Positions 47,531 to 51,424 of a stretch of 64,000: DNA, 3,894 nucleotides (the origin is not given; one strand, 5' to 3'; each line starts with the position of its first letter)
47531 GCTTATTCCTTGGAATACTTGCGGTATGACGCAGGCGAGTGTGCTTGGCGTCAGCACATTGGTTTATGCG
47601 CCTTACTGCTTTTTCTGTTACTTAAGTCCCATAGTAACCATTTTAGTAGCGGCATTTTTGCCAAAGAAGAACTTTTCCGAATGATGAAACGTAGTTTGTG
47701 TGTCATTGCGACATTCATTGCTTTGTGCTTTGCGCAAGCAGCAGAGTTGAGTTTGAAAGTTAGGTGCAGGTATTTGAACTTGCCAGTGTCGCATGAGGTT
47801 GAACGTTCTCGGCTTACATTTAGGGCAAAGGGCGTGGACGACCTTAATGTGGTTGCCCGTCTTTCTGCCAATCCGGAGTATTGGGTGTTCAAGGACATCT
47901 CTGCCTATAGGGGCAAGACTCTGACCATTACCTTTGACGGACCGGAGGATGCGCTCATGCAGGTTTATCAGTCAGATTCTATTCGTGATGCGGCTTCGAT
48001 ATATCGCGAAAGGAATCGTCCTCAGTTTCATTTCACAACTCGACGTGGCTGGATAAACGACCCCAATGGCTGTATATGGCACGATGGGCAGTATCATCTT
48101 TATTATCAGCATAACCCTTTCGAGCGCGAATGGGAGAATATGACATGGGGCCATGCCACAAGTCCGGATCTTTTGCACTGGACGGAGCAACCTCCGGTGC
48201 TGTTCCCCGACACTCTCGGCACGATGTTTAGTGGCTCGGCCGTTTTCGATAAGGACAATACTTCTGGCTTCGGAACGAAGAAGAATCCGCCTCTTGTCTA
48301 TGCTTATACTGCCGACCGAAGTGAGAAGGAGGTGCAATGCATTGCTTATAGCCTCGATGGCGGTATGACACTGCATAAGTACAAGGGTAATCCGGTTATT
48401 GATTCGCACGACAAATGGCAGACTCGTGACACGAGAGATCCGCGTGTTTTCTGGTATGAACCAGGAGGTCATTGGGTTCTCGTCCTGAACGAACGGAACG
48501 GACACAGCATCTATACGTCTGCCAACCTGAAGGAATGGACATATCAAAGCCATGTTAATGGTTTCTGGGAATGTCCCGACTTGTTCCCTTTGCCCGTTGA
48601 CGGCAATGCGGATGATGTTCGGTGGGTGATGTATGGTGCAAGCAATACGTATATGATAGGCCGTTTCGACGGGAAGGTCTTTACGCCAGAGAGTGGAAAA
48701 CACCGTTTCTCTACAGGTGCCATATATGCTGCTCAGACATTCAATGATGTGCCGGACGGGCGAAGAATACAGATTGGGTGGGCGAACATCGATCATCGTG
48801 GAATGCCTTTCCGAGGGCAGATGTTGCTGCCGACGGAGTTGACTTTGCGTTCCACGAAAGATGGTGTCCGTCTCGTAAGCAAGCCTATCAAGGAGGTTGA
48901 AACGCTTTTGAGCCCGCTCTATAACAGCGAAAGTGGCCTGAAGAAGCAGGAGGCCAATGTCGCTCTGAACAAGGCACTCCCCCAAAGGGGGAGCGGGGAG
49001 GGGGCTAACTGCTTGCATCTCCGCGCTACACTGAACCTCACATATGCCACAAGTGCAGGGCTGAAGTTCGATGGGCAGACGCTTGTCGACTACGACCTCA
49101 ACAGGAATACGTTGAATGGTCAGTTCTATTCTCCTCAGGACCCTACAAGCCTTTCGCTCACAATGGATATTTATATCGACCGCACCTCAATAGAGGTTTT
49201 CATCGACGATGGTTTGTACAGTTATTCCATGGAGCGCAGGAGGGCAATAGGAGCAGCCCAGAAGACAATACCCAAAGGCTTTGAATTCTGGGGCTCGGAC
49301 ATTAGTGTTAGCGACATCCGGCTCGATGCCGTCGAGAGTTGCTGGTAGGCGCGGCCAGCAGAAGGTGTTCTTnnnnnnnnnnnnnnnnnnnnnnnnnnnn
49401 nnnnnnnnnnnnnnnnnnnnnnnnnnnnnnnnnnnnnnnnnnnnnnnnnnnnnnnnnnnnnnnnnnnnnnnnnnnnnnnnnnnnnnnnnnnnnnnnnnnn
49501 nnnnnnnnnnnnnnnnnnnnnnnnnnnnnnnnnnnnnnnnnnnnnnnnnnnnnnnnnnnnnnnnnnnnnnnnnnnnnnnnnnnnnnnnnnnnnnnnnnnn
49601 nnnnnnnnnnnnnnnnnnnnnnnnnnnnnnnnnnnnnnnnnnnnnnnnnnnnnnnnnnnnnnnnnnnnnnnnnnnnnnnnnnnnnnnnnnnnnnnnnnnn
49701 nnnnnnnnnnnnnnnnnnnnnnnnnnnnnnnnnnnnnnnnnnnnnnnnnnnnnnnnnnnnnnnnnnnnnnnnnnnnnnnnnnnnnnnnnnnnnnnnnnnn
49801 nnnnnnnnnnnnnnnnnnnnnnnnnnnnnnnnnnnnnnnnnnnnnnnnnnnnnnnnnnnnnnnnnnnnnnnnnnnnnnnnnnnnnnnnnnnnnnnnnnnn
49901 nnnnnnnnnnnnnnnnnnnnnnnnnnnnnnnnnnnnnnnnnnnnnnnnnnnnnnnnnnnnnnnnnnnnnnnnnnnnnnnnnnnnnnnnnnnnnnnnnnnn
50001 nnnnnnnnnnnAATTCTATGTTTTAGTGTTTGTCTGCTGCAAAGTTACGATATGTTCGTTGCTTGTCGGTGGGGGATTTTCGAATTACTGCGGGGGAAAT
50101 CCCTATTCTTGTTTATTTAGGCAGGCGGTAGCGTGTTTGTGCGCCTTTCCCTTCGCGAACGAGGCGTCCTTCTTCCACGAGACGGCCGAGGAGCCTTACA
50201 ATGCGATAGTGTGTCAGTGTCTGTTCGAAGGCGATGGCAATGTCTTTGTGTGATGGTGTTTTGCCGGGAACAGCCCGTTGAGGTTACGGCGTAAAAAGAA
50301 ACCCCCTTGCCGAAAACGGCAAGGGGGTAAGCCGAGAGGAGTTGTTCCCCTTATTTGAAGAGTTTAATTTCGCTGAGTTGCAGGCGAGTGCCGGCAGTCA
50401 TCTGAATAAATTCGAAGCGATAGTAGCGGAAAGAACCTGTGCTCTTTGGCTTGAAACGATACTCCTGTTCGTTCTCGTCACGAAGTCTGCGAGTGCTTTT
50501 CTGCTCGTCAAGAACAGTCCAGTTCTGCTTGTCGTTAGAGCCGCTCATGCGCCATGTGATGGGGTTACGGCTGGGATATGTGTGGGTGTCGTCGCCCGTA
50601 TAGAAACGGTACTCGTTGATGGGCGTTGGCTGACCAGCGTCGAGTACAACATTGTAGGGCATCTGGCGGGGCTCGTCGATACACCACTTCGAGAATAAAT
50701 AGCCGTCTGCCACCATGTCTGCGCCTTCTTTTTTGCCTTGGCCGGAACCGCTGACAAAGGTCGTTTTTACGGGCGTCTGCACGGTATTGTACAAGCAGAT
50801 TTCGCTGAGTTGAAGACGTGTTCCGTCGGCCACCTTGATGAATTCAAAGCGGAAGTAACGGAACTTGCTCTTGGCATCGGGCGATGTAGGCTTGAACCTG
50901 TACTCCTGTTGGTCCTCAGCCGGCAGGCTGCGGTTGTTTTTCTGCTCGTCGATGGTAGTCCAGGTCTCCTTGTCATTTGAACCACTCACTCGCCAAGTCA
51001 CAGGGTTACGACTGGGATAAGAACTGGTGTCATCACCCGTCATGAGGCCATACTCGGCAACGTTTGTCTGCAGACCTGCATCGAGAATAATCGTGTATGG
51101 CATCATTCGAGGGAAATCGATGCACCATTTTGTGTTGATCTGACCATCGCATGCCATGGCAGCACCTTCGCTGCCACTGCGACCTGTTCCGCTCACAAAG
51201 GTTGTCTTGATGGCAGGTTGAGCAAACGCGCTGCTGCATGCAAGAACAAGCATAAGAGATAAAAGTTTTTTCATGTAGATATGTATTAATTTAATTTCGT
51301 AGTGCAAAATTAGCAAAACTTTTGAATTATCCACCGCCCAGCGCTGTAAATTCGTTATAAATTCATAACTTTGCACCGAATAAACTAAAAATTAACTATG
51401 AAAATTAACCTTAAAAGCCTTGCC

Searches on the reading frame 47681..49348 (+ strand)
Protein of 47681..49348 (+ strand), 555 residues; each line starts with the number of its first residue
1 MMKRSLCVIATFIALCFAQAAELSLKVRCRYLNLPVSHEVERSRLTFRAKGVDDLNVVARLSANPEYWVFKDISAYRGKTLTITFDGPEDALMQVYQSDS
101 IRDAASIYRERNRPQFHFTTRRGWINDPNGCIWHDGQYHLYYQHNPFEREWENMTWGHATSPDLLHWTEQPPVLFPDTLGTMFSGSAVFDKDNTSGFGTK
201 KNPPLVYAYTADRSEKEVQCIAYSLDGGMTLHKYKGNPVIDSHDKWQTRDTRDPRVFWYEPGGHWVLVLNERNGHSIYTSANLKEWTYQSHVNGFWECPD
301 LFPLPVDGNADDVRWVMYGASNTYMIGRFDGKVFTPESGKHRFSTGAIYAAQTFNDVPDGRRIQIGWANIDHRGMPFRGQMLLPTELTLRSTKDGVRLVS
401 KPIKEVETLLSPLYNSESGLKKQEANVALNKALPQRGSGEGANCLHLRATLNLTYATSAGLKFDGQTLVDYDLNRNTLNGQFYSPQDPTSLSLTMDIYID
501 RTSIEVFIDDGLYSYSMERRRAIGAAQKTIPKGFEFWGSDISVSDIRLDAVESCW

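Call 82: search_protein_families(library=pfam, proteins=[window:47681-49348:+])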
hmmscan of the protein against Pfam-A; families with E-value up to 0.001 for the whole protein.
window:47681-49348:+ (555 aa): 2 families
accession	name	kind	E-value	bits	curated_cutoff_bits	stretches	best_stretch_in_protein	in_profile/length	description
PF00251.26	Glyco_hydro_32N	-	3.7e-73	247.2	22.1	1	117-402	1-307/307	Glycosyl hydrolases family 32 N-terminal domain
PF08244.19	Glyco_hydro_32C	-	8.4e-05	23.1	21.9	1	454-514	45-126/158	Glycosyl hydrolases family 32 C terminal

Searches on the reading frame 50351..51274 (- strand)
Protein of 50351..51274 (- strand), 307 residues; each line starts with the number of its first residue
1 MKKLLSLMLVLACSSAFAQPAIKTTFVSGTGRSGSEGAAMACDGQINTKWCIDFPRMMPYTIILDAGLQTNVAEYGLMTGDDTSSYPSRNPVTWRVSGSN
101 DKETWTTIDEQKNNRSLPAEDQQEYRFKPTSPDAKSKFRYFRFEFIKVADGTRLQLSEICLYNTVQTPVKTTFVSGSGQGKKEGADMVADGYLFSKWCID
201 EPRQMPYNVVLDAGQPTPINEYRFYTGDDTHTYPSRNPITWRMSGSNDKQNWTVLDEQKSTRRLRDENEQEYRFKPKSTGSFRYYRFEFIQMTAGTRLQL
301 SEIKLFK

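Call 83: search_protein_families(library=pfam, proteins=[window:50351-51274:-])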
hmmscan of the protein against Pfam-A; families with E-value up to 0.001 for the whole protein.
window:50351-51274:- (307 aa): 3 families
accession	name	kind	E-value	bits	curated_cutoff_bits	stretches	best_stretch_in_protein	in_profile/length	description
PF00754.31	F5_F8_type_C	-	3.3e-15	56.8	28.2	2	32-152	8-119/127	F5/8 type C domain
PF22633.2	F5_F8_type_C_2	-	1.3e-14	55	27.8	2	41-130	2-84/91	NedA-like, galactose-binding domain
PF16391.11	DUF5000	-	2.7e-10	41.1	25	0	43-162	2-140/141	Domain of unknown function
